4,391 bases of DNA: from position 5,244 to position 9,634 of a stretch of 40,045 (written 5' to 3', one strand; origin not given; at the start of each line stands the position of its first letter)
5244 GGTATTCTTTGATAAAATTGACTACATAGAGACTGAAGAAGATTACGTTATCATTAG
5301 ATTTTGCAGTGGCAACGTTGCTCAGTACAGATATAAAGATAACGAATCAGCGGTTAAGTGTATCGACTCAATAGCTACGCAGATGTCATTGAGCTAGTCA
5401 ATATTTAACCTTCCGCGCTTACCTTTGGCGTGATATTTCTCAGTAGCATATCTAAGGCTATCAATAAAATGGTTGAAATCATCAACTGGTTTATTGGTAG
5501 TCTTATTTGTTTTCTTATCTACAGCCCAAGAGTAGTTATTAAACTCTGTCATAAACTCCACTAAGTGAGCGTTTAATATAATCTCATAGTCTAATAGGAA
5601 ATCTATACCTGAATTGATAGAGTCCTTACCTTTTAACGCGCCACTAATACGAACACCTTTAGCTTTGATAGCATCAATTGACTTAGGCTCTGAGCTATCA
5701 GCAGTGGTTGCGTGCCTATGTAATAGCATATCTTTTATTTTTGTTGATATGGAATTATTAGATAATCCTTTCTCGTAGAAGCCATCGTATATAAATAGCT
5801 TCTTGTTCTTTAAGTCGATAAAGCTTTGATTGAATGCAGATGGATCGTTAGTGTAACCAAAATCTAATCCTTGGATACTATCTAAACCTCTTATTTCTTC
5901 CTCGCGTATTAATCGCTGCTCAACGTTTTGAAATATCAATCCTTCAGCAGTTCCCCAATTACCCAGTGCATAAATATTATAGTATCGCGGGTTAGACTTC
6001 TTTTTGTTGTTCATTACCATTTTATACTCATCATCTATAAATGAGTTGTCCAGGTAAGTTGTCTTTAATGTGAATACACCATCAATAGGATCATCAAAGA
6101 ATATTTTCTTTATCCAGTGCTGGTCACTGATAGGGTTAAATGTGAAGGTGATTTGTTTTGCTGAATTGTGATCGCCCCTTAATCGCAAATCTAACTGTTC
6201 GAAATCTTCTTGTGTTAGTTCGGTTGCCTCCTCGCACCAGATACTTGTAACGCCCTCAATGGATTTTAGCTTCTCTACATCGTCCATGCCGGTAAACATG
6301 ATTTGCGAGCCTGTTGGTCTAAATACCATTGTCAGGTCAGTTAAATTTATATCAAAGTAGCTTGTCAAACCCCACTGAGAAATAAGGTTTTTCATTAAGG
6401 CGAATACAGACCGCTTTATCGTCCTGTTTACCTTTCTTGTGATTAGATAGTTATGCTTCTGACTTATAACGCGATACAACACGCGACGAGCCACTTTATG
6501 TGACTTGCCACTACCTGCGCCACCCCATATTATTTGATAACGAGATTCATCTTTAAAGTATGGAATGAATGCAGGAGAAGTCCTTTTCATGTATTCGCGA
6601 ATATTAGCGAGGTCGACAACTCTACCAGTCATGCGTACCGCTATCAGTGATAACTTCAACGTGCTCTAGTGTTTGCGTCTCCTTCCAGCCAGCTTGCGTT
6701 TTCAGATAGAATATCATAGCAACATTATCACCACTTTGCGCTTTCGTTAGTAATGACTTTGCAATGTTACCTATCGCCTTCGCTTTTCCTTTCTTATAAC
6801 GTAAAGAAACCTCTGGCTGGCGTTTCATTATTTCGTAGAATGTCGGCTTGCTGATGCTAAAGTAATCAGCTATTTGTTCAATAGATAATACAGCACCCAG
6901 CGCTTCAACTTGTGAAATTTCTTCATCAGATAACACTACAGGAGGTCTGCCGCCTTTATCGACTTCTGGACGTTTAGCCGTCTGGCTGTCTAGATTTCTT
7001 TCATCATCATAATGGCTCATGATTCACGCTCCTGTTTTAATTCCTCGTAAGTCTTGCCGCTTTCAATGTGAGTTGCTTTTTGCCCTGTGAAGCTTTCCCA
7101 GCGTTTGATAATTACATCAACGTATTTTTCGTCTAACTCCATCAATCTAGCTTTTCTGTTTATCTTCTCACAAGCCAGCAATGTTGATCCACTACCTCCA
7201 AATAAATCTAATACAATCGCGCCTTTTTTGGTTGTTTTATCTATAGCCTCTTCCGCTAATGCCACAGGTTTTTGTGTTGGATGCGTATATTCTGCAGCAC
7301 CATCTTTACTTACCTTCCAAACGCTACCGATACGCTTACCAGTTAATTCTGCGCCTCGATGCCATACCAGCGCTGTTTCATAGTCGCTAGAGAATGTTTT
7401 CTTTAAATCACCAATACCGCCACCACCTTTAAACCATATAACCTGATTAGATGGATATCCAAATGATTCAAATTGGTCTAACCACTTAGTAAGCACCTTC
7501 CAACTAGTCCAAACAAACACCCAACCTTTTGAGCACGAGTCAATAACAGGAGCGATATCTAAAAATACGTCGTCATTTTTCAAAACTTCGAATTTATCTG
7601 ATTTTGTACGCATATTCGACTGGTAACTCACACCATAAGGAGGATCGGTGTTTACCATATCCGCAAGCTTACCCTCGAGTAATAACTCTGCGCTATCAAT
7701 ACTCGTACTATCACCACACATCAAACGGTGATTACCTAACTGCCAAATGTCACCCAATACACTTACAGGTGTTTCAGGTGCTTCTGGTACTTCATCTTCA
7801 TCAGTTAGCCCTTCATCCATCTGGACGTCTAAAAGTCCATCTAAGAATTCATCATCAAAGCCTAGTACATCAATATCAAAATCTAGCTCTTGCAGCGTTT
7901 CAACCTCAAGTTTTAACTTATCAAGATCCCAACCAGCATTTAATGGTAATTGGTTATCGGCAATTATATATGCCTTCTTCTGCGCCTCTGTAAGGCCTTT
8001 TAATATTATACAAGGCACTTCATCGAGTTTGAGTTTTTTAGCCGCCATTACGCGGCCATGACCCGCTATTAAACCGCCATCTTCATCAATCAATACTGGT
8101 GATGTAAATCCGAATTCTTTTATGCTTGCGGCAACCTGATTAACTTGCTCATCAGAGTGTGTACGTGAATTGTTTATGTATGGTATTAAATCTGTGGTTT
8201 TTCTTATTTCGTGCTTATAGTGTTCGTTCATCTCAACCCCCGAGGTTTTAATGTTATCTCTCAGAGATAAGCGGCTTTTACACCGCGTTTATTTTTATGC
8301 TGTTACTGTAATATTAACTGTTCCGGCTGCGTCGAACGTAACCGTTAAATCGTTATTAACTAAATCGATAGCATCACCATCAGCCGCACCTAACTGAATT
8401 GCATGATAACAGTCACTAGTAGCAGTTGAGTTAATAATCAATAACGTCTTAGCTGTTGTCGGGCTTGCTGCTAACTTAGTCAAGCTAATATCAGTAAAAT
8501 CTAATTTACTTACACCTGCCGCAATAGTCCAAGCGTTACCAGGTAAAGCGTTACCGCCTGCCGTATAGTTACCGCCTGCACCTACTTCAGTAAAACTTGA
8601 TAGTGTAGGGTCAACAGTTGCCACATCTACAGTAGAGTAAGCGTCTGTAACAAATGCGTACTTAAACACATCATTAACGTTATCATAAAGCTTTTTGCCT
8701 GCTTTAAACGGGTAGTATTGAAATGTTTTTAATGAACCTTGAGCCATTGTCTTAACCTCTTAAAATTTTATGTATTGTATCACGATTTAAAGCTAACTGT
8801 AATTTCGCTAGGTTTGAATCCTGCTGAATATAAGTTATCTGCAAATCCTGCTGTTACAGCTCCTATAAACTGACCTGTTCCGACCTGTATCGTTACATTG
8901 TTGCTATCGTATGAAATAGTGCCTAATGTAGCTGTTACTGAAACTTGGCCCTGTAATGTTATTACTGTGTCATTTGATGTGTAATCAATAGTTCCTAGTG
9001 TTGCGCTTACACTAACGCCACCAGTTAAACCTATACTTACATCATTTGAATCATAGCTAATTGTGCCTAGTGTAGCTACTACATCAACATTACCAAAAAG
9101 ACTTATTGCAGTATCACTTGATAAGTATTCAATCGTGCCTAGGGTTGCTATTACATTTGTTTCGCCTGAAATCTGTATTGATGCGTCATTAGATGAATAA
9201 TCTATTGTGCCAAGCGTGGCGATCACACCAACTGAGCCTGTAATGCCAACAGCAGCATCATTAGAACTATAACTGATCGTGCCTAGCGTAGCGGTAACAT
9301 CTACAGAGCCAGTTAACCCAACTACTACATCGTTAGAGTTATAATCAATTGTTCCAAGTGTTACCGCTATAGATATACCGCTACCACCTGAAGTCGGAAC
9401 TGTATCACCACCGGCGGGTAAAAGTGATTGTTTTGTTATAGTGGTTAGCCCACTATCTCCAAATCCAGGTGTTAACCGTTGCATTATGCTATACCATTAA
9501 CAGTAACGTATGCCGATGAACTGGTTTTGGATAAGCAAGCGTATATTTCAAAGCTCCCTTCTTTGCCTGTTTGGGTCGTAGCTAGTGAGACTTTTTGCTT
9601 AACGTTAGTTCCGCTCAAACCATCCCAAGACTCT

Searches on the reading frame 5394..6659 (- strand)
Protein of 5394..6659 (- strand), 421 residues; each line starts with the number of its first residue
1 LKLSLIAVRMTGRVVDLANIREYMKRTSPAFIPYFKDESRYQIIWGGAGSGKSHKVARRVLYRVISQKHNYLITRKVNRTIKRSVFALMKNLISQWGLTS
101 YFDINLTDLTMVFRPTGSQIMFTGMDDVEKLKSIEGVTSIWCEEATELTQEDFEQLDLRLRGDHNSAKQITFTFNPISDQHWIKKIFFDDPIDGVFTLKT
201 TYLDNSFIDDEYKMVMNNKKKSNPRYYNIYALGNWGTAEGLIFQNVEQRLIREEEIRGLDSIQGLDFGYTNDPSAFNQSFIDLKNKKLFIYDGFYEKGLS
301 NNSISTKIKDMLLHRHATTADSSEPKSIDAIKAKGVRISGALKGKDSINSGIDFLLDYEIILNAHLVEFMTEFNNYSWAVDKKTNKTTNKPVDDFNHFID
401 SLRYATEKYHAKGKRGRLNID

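Call 30: search_protein_families(library=phrogs, proteins=[window:5394-6659:-], max_evalue=0.001)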
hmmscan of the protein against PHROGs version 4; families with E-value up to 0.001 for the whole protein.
window:5394-6659:- (421 aa): 9 families
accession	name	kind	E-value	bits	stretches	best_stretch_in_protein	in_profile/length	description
phrog_3717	-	head and packaging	2.4e-80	270.9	1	20-284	4-275/277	terminase large subunit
phrog_2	-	head and packaging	1.5e-48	167.2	1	27-413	261-596/807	terminase large subunit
phrog_5653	-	head and packaging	6.7e-46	157.5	1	233-415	1-186/199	terminase large subunit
phrog_6672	-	head and packaging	2e-33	116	1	284-415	3-135/145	terminase large subunit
phrog_22023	-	unknown function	9.4e-22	78.9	1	151-293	3-145/153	-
phrog_979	-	head and packaging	8.9e-17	62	1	38-185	165-312/642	terminase large subunit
phrog_8711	-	head and packaging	5.3e-12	46.7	1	28-102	14-89/89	terminase large subunit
phrog_10250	-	head and packaging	3.4e-10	41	1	220-414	3-220/228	terminase large subunit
phrog_9526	-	head and packaging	0.0004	20.9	1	41-218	27-207/280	terminase large subunit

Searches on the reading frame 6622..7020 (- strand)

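Call 30: search_protein_families(library=phrogs, proteins=[window:6622-7020:-], max_evalue=0.001)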
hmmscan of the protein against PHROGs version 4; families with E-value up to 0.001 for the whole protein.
window:6622-7020:- (132 aa): 3 families
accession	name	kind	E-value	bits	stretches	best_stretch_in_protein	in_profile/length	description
phrog_309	-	head and packaging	7.2e-18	66.6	1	33-122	144-260/319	terminase small subunit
phrog_125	-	DNA, RNA and nucleotide metabolism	5.9e-05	23.7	1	7-78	141-213/254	DNA invertase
phrog_12540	-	unknown function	0.00013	23.1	1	18-116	12-107/153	-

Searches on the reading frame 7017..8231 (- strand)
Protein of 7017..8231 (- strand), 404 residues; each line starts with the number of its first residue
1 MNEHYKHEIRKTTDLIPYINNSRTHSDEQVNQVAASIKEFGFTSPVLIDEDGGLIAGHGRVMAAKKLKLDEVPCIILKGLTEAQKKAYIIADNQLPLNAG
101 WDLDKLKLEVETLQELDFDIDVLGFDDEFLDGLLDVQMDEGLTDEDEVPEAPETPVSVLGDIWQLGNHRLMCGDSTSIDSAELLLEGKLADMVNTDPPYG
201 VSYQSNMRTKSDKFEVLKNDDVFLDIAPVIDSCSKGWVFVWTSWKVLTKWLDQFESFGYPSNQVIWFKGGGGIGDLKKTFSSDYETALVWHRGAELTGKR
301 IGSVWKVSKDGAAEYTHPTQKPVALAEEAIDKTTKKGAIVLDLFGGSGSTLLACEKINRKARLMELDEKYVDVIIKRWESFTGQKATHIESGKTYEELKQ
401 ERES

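Call 30: search_protein_families(library=phrogs, proteins=[window:7017-8231:-], max_evalue=0.001)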
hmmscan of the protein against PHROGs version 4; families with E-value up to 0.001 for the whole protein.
window:7017-8231:- (404 aa): 27 families (the best 25 are shown)
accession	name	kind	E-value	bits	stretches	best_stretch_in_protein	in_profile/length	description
phrog_498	-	other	4e-124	416.4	1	4-403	32-445/633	DNA methyltransferase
phrog_620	-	DNA, RNA and nucleotide metabolism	9.1e-59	200.2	1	1-153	3-149/217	ParB-like partition protein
phrog_15396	-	DNA, RNA and nucleotide metabolism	7.7e-55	187.5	1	13-147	10-144/258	ParB-like partition nuclease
phrog_67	-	other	5.9e-40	139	1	160-389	116-354/743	DNA methyltransferase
phrog_8071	-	DNA, RNA and nucleotide metabolism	2.7e-36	126.6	1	2-209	2-213/389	ParB-like partition protein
phrog_930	-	DNA, RNA and nucleotide metabolism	8.7e-33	115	1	4-134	4-133/223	ParB-like partition protein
phrog_3008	-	other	1.1e-27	97.8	1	312-403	145-236/244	DNA methyltransferase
phrog_940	-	DNA, RNA and nucleotide metabolism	5.7e-27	95.9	1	6-126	5-123/388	nuclease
phrog_9353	-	unknown function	5.5e-26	92.9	1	13-143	17-147/245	-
phrog_23085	-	unknown function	1.1e-18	68.2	1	308-400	37-127/138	-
phrog_18056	-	DNA, RNA and nucleotide metabolism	9.9e-17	61.9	1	8-95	4-90/387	ParB-like partition nuclease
phrog_723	-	DNA, RNA and nucleotide metabolism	5.5e-16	60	1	13-139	19-146/223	ParB-like partition protein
phrog_4715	-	DNA, RNA and nucleotide metabolism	3.3e-14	53.2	1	13-94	153-238/630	ParB-like partition protein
phrog_18293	-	other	1.3e-13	52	1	313-381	42-110/119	methyltransferase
phrog_6218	-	DNA, RNA and nucleotide metabolism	1.9e-09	38.2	1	11-85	9-87/506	ParB-like partition protein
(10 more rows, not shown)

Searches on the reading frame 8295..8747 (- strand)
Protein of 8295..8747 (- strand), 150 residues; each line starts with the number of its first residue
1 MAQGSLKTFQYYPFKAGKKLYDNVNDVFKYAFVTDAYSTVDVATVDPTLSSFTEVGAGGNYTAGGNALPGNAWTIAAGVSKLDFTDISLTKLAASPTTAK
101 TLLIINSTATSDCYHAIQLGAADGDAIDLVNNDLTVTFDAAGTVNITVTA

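Call 30: search_protein_families(library=phrogs, proteins=[window:8295-8747:-], max_evalue=0.001)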
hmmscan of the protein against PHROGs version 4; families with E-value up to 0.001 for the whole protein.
window:8295-8747:- (150 aa): 1 family
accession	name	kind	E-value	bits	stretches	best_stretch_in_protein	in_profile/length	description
phrog_644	-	unknown function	8.4e-08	33.2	1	1-148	1-144/174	-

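Call 85: search_protein_families(library=pfam, proteins=[window:8295-8747:-], max_evalue=0.01)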
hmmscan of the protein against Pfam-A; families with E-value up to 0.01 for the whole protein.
window:8295-8747:- (150 aa): 0 families

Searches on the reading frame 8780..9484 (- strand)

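Call 30: search_protein_families(library=phrogs, proteins=[window:8780-9484:-], max_evalue=0.001)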
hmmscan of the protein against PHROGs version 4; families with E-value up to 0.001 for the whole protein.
window:8780-9484:- (234 aa): 0 families

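Call 85: search_protein_families(library=pfam, proteins=[window:8780-9484:-], max_evalue=0.01)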
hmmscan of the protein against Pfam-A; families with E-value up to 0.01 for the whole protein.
window:8780-9484:- (234 aa): 1 family
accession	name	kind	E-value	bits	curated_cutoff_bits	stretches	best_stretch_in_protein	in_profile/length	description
PF11095.14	Gemin7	-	0.002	18.5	25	0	171-199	23-51/76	Gem-associated protein 7 (Gemin7)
